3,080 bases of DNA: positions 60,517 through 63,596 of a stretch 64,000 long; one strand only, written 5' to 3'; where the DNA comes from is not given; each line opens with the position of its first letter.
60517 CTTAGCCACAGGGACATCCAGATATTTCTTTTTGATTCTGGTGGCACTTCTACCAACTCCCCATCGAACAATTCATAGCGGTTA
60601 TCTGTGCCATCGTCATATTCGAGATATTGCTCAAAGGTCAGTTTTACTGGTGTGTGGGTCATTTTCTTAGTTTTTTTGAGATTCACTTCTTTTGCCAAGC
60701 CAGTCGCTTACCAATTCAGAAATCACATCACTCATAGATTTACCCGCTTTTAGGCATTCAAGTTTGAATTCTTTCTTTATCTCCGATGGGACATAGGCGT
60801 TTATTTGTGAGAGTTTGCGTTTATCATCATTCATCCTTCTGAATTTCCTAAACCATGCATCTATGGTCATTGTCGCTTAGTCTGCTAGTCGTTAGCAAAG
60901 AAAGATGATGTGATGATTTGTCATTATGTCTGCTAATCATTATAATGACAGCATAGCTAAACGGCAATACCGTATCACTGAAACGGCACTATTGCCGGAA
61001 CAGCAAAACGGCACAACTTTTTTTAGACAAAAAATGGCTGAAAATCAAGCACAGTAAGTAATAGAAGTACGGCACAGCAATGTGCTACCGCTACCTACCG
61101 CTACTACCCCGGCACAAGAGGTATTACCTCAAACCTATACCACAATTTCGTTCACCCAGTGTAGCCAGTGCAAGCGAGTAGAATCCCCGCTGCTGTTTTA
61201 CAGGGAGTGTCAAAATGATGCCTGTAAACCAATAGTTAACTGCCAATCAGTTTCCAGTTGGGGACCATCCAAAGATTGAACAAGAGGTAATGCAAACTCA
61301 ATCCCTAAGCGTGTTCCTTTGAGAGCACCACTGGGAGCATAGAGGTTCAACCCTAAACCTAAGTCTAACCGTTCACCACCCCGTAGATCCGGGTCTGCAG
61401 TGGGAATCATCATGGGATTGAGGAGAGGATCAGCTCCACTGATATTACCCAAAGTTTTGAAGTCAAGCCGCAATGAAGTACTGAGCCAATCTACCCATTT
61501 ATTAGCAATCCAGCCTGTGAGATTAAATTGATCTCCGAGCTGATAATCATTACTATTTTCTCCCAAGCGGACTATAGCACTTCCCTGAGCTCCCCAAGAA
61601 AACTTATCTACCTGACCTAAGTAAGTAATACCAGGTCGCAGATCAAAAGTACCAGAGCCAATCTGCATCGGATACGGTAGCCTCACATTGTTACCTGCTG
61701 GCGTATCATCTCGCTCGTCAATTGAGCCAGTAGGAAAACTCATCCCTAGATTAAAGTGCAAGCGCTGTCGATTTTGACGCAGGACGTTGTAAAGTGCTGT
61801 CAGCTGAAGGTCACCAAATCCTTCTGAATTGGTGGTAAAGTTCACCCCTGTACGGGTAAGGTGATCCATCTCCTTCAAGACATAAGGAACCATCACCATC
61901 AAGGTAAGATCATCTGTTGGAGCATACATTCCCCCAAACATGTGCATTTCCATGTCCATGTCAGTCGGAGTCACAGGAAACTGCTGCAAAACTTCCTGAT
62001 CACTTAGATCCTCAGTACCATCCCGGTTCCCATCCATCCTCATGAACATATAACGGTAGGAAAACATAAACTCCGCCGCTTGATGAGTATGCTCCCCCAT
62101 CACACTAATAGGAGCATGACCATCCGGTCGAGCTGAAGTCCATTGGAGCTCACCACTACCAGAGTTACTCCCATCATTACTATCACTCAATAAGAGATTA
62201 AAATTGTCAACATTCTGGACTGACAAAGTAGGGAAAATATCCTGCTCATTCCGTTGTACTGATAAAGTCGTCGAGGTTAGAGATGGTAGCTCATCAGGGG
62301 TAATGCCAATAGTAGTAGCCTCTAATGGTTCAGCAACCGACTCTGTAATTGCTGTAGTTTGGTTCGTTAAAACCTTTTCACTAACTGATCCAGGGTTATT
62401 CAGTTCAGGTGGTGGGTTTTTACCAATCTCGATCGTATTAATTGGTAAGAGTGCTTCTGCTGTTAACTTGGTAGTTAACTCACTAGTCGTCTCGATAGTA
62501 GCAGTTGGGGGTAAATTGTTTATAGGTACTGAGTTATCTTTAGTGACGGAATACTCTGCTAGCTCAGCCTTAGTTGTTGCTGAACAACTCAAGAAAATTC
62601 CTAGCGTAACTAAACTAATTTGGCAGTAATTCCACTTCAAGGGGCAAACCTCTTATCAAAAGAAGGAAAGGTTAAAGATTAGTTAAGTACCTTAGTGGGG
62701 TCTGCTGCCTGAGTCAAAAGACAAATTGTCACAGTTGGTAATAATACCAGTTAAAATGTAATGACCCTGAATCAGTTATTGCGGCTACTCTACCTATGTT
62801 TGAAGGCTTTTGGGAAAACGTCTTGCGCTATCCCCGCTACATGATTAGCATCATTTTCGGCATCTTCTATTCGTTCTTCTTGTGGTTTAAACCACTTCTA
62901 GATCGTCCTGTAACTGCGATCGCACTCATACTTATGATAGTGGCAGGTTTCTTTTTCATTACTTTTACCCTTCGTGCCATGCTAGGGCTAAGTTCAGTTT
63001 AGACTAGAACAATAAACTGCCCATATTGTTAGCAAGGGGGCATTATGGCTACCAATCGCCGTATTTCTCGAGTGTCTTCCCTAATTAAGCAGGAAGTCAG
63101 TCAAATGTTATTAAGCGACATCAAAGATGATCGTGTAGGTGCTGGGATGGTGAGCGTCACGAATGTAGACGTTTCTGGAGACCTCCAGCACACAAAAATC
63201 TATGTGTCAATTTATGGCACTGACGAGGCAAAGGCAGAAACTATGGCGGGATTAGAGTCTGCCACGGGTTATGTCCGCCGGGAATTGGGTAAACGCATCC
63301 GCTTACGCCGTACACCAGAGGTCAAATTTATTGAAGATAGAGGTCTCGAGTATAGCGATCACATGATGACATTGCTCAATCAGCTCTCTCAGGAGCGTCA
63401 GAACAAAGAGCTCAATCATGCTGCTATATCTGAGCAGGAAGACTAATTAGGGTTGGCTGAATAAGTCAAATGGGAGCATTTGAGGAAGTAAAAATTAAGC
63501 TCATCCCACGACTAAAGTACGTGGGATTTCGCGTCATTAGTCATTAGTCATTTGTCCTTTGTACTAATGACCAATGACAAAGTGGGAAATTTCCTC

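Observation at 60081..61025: RHH protein translationally coupled to a Uma2 nuclease, preceded by palindromic operators and three iteron-like direct repeats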

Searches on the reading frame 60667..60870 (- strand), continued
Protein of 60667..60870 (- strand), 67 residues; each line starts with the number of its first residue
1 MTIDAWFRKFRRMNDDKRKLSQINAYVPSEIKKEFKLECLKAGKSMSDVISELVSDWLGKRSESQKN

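Call 80: get_annotated_region(hit=H2, flank=3000)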
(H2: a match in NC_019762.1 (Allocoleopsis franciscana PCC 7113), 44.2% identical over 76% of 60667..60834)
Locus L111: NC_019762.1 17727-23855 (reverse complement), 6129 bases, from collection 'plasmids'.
description: Allocoleopsis franciscana PCC 7113 plasmid pMIC7113.07, complete sequence
organism: Allocoleopsis franciscana PCC 7113 (NCBI taxid 1173027)
taxonomy: Bacteria; Cyanobacteriota; Cyanophyceae; Coleofasciculales; Coleofasciculaceae; Allocoleopsis; Allocoleopsis franciscana; Allocoleopsis franciscana PCC 7113
host: -; source: -; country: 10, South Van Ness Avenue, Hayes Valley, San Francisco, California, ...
typing (MOB-suite, as given by PLSDB): non-mobilizable; replicon rep_cluster_1719
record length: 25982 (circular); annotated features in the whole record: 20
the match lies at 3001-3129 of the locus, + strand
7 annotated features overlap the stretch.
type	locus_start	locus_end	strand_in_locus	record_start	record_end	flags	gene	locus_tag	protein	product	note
CDS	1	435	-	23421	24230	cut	-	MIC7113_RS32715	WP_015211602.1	Uma2 family endonuclease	-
CDS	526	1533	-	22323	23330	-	-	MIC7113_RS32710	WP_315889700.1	site-specific integrase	GO:0015074 - DNA integration [Evidence IEA]; GO:0006310 - DNA recombination [Evidence IEA]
CDS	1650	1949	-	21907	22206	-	-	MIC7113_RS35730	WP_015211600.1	hypothetical protein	-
CDS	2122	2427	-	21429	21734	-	-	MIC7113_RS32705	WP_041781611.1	hypothetical protein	-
CDS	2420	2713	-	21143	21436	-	-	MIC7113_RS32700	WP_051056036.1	hypothetical protein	-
CDS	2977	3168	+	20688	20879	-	-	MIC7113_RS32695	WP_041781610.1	plasmid partition protein ParG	-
CDS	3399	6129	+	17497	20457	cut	-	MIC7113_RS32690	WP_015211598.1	DUF3854 domain-containing protein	-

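Call 90: search_protein_families(library=padloc, proteins=[window:60667-60834:-, L001:1161-1961:+, L001:2226-2642:+, L001:2639-3730:+, L003:190-1023:-, L003:2019-2558:+], max_evalue=0.01)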
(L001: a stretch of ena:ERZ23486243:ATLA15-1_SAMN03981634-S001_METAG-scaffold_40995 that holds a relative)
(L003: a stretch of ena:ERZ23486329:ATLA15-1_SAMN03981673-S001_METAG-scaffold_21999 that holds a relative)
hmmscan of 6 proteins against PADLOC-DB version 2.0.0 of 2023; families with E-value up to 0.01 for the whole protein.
window:60667-60834:- (55 aa): 0 families

L001:1161-1961:+ (266 aa): 0 families

L001:2226-2642:+ (138 aa): 0 families

L001:2639-3730:+ (364 aa): 0 families

L003:190-1023:- (277 aa): 0 families

L003:2019-2558:+ (180 aa): 0 families

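Call 91: search_protein_families(library=ncbifam, proteins=[window:60667-60834:-, L001:2639-3730:+, L111:2977-3165:+, L025:13139-16672:+], max_evalue=0.01)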
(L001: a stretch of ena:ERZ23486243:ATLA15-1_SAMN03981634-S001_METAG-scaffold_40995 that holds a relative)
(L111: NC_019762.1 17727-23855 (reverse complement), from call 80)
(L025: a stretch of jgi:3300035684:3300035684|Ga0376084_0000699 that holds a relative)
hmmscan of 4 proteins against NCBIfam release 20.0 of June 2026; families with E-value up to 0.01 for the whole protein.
window:60667-60834:- (55 aa): 0 families

L001:2639-3730:+ (364 aa): 0 families

L111:2977-3165:+ (63 aa): 0 families

L025:13139-16672:+ (1177 aa): 2 families
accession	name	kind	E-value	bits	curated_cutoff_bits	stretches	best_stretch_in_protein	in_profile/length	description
NF042913.1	CyRepA1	equivalog_domain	2e-144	482.7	200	1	324-922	3-592/595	plasmid replication protein, CyRepA1 family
NF004067.0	PRK05580.1-4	equivalog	0.0016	16.9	763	0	535-563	493-521/737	primosomal protein N'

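Call 97: search_dna_similar(query=L001:2639-3730:+, collection=plasmids, mode=protein, max_evalue=0.0001, max_rows=10)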
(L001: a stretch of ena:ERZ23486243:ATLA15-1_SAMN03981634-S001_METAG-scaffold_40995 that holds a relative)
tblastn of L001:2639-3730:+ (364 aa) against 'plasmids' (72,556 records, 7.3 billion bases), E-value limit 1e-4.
Records with a match: 33; places in all: 34; records where one place covers at least 80% of the query: 1.
Best place of each record, by identity: <60% 33.
By first word of the organism name: Nostoc 9; Planktothrix 5; Tolypothrix 3; Gloeocapsa 2; Chroococcidiopsis 2; Calothrix 2; Fischerella 1; Leptolyngbya 1; Cylindrospermopsis 1; Anabaena 1; and 6 more.
By predicted mobility (MOB-suite, as given by PLSDB): non-mobilizable 17; conjugative 9; mobilizable 7.
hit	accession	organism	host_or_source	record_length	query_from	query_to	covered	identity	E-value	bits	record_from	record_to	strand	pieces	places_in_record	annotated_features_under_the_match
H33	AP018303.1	Fischerella sp. NIES-4106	-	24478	7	287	77%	41.4%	1e-57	209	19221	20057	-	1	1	hypothetical protein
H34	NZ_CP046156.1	Leptolyngbya sp. BL0902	cell culture,open pond on an algae farm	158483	14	358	95%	31.8%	9e-46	174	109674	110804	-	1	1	hypothetical protein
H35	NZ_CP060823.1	Cylindrospermopsis curvispora GIHE-G1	Water for algae observation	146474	12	270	71%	36.3%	5e-26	117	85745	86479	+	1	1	hypothetical protein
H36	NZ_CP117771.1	Nostoc sp. UHCC 0926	whole organism,lichen surface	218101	71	358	79%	31.2%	1e-39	156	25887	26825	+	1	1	hypothetical protein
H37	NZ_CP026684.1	Nostoc sp. 'Peltigera membranacea cyanobiont' N6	Lichen thallus,Peltigera membranacea ...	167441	71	358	79%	31.1%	3e-40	158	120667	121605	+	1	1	hypothetical protein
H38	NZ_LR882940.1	Planktothrix agardhii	-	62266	82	358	76%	32.0%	2e-36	147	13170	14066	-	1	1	hypothetical protein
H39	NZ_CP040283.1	Nostoc sp. C057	Phaeoceros,pure culture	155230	71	358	79%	30.5%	2e-36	147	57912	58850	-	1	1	hypothetical protein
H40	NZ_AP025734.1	Nostoc cf. commune SO-36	-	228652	71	358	79%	30.5%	2e-38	153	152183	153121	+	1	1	hypothetical protein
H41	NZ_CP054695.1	Nostoc edaphicum CCNP1411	-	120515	71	358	79%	30.5%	9e-37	148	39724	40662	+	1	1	hypothetical protein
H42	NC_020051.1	Gloeocapsa sp. PCC 7428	-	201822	90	363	75%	30.4%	3e-21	102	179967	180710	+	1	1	DUF3987 domain-containing protein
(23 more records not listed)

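Call 98: search_dna_similar(query=L003:190-1023:-, collection=plasmids, mode=protein, max_evalue=0.0001, max_rows=10)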
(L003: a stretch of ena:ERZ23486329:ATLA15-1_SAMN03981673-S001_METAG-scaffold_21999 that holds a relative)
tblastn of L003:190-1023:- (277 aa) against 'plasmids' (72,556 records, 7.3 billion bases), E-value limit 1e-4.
No match.

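Call 103: find_encoding_contigs(protein=P0002, flank=3000, max_places=4)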
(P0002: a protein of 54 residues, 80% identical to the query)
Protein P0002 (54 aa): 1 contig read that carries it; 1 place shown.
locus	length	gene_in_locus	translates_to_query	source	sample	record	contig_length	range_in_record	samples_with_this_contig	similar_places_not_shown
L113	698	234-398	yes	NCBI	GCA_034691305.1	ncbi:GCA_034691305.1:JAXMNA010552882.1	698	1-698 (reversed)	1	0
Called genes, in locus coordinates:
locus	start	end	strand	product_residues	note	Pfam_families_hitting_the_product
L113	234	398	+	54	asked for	PF09274:ParG (weak), PF10723:RepB-RCR_reg (weak)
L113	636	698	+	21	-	?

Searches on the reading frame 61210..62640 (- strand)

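Call 99: search_protein_families(library=pfam, proteins=[window:61210-62640:-], max_evalue=0.001)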
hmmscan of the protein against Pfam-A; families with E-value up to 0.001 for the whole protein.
window:61210-62640:- (476 aa): 1 family
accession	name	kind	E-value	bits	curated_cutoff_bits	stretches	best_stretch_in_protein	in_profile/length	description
PF13557.12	Phenol_MetA_deg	-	2.4e-09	38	22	1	231-379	21-165/242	Putative MetA-pathway of phenol degradation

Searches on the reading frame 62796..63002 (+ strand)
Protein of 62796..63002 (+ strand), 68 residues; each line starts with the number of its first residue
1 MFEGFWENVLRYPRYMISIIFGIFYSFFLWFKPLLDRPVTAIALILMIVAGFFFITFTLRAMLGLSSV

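Call 99: search_protein_families(library=pfam, proteins=[window:62796-63002:+], max_evalue=0.001)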
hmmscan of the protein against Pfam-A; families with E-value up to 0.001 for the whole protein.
window:62796-63002:+ (68 aa): 1 family
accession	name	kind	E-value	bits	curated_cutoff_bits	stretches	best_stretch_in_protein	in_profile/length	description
PF05421.16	DUF751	-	1.9e-26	93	27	1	5-64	1-60/60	Protein of unknown function (DUF751)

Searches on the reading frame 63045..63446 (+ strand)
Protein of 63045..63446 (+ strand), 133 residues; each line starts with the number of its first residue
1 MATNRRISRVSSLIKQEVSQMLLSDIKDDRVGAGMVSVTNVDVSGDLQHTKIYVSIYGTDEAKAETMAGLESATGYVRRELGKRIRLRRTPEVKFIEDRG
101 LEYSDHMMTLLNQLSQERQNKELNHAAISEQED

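Call 63: list_cluster_members(proteins=[P0019, P0001, window:63045-63446:+])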
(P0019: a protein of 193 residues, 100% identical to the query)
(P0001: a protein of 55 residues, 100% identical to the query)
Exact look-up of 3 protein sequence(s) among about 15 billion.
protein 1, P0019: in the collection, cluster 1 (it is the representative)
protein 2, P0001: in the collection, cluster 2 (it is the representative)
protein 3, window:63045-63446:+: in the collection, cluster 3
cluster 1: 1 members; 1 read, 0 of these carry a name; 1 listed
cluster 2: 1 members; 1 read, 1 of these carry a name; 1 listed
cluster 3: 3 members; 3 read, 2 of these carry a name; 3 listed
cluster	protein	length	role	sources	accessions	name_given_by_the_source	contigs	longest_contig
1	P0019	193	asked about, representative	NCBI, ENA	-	-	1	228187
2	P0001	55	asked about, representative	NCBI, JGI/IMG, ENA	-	hypothetical protein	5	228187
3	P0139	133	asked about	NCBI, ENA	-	-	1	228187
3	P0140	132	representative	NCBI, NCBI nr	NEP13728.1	MAG: 30S ribosome-binding factor RbfA [Symploca sp. SIO2C1] | 30S ribosome-binding factor RbfA [Symploca sp. SIO2C1]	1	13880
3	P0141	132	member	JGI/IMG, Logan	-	ribosome-binding factor A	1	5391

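Call 99: search_protein_families(library=pfam, proteins=[window:63045-63446:+], max_evalue=0.001)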
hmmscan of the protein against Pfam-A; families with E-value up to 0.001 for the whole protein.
window:63045-63446:+ (133 aa): 1 family
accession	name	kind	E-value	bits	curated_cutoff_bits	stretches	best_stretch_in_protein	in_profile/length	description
PF02033.23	RBFA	-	8.2e-35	119.7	34.7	1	6-111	1-105/105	Ribosome-binding factor A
